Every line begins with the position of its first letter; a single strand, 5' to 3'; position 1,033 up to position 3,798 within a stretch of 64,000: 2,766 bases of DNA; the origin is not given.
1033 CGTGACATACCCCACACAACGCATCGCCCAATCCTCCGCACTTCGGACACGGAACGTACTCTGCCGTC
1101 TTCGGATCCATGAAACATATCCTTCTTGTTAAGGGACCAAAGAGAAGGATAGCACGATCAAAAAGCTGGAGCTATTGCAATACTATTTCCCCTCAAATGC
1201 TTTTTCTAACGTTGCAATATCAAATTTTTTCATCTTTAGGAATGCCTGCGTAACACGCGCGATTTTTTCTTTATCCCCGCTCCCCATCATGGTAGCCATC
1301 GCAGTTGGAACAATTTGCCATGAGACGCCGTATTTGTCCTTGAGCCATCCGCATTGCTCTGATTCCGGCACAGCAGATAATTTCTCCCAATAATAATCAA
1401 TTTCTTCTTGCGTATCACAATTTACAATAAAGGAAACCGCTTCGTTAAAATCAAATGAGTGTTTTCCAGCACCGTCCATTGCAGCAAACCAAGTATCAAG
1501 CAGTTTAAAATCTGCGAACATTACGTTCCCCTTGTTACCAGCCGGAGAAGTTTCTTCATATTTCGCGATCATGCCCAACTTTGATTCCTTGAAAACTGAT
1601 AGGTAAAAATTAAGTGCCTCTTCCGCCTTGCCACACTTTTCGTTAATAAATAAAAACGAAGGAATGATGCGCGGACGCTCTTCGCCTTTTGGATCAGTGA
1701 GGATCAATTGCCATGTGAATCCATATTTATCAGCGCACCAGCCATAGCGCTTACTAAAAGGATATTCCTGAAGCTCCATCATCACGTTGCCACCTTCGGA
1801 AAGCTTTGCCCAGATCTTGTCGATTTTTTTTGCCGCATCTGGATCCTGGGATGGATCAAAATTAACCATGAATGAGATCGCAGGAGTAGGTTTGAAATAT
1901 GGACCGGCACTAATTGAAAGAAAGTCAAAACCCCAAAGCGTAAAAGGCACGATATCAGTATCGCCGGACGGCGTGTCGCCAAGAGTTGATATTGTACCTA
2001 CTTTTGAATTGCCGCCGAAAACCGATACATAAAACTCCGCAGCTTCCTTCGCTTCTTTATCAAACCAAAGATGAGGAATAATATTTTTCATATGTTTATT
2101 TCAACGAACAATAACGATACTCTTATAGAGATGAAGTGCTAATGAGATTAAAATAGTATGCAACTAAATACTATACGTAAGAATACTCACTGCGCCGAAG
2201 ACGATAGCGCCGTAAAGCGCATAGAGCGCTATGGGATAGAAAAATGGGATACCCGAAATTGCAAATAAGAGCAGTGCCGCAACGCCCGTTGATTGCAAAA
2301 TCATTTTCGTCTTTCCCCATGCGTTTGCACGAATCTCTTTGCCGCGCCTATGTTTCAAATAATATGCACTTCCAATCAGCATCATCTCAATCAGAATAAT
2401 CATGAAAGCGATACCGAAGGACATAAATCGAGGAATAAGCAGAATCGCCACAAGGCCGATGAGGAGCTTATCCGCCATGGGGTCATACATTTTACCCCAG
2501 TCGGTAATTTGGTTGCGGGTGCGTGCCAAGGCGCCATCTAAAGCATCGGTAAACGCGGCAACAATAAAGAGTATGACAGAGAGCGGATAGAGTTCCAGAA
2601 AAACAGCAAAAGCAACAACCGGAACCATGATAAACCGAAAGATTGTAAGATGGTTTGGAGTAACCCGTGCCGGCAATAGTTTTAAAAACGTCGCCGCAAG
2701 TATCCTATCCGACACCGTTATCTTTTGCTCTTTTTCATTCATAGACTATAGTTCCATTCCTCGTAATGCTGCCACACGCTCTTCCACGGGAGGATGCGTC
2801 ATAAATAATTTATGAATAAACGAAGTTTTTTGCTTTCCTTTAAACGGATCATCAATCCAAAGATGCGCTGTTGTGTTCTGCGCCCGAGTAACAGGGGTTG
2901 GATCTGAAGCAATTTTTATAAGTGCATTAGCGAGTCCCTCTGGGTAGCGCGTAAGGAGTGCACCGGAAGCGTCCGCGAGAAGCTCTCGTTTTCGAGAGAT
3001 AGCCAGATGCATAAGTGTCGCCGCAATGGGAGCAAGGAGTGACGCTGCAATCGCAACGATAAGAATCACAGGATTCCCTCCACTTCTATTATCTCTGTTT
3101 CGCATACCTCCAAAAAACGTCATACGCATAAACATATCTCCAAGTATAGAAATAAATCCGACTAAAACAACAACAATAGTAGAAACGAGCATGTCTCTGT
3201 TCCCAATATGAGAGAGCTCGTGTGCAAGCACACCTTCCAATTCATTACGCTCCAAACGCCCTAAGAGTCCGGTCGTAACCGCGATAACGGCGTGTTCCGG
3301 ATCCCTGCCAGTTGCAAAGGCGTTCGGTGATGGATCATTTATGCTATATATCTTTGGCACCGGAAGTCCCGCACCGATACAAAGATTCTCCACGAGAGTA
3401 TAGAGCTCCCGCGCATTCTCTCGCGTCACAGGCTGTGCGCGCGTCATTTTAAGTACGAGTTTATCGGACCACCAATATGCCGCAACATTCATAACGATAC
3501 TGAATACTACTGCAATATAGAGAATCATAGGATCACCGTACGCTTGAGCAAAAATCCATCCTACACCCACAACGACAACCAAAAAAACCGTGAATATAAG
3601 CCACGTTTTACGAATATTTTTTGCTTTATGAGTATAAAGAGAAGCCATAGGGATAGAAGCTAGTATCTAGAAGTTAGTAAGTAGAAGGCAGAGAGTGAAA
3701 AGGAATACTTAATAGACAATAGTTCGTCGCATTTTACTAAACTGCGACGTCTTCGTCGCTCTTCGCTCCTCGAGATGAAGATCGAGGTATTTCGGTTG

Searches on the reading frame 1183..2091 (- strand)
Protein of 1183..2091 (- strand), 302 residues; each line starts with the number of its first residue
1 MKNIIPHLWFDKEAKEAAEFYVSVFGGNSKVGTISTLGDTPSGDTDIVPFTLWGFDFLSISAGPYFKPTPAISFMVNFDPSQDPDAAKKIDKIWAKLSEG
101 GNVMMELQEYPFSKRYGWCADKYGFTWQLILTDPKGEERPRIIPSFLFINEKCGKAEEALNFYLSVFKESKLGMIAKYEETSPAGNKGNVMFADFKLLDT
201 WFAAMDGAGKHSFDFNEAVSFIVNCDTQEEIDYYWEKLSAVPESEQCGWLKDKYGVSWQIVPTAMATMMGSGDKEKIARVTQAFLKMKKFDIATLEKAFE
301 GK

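Call 84: search_protein_families(library=pfam, proteins=[window:1183-2091:-], max_evalue=0.00001)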
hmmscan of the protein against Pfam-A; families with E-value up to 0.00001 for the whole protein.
window:1183-2091:- (302 aa): 2 families
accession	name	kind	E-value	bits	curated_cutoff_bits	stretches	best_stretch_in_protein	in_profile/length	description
PF06983.19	3-dmu-9_3-mt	-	8.8e-69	229.8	24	2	141-261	2-116/116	3-demethylubiquinone-9 3-methyltransferase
PF00903.31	Glyoxalase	-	1.8e-07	32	20.6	0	88-129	79-121/121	Glyoxalase/Bleomycin resistance protein/Dioxygenase superfamily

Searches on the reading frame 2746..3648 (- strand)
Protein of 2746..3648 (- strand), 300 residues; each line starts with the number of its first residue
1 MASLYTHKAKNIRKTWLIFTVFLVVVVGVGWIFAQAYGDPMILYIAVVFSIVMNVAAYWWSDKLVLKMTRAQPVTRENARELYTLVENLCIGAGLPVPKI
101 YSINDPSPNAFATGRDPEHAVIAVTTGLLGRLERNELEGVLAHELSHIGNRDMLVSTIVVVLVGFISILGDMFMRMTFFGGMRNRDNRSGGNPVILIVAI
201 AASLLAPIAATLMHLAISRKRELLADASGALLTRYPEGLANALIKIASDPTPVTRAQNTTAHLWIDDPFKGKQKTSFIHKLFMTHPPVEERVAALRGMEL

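Call 84: search_protein_families(library=pfam, proteins=[window:2746-3648:-], max_evalue=0.00001)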
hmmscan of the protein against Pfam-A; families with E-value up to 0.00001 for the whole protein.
window:2746-3648:- (300 aa): 1 family
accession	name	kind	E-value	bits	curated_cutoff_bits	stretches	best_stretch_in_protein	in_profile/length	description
PF01435.24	Peptidase_M48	-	4.9e-34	118.2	20.3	1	78-298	3-185/186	Peptidase family M48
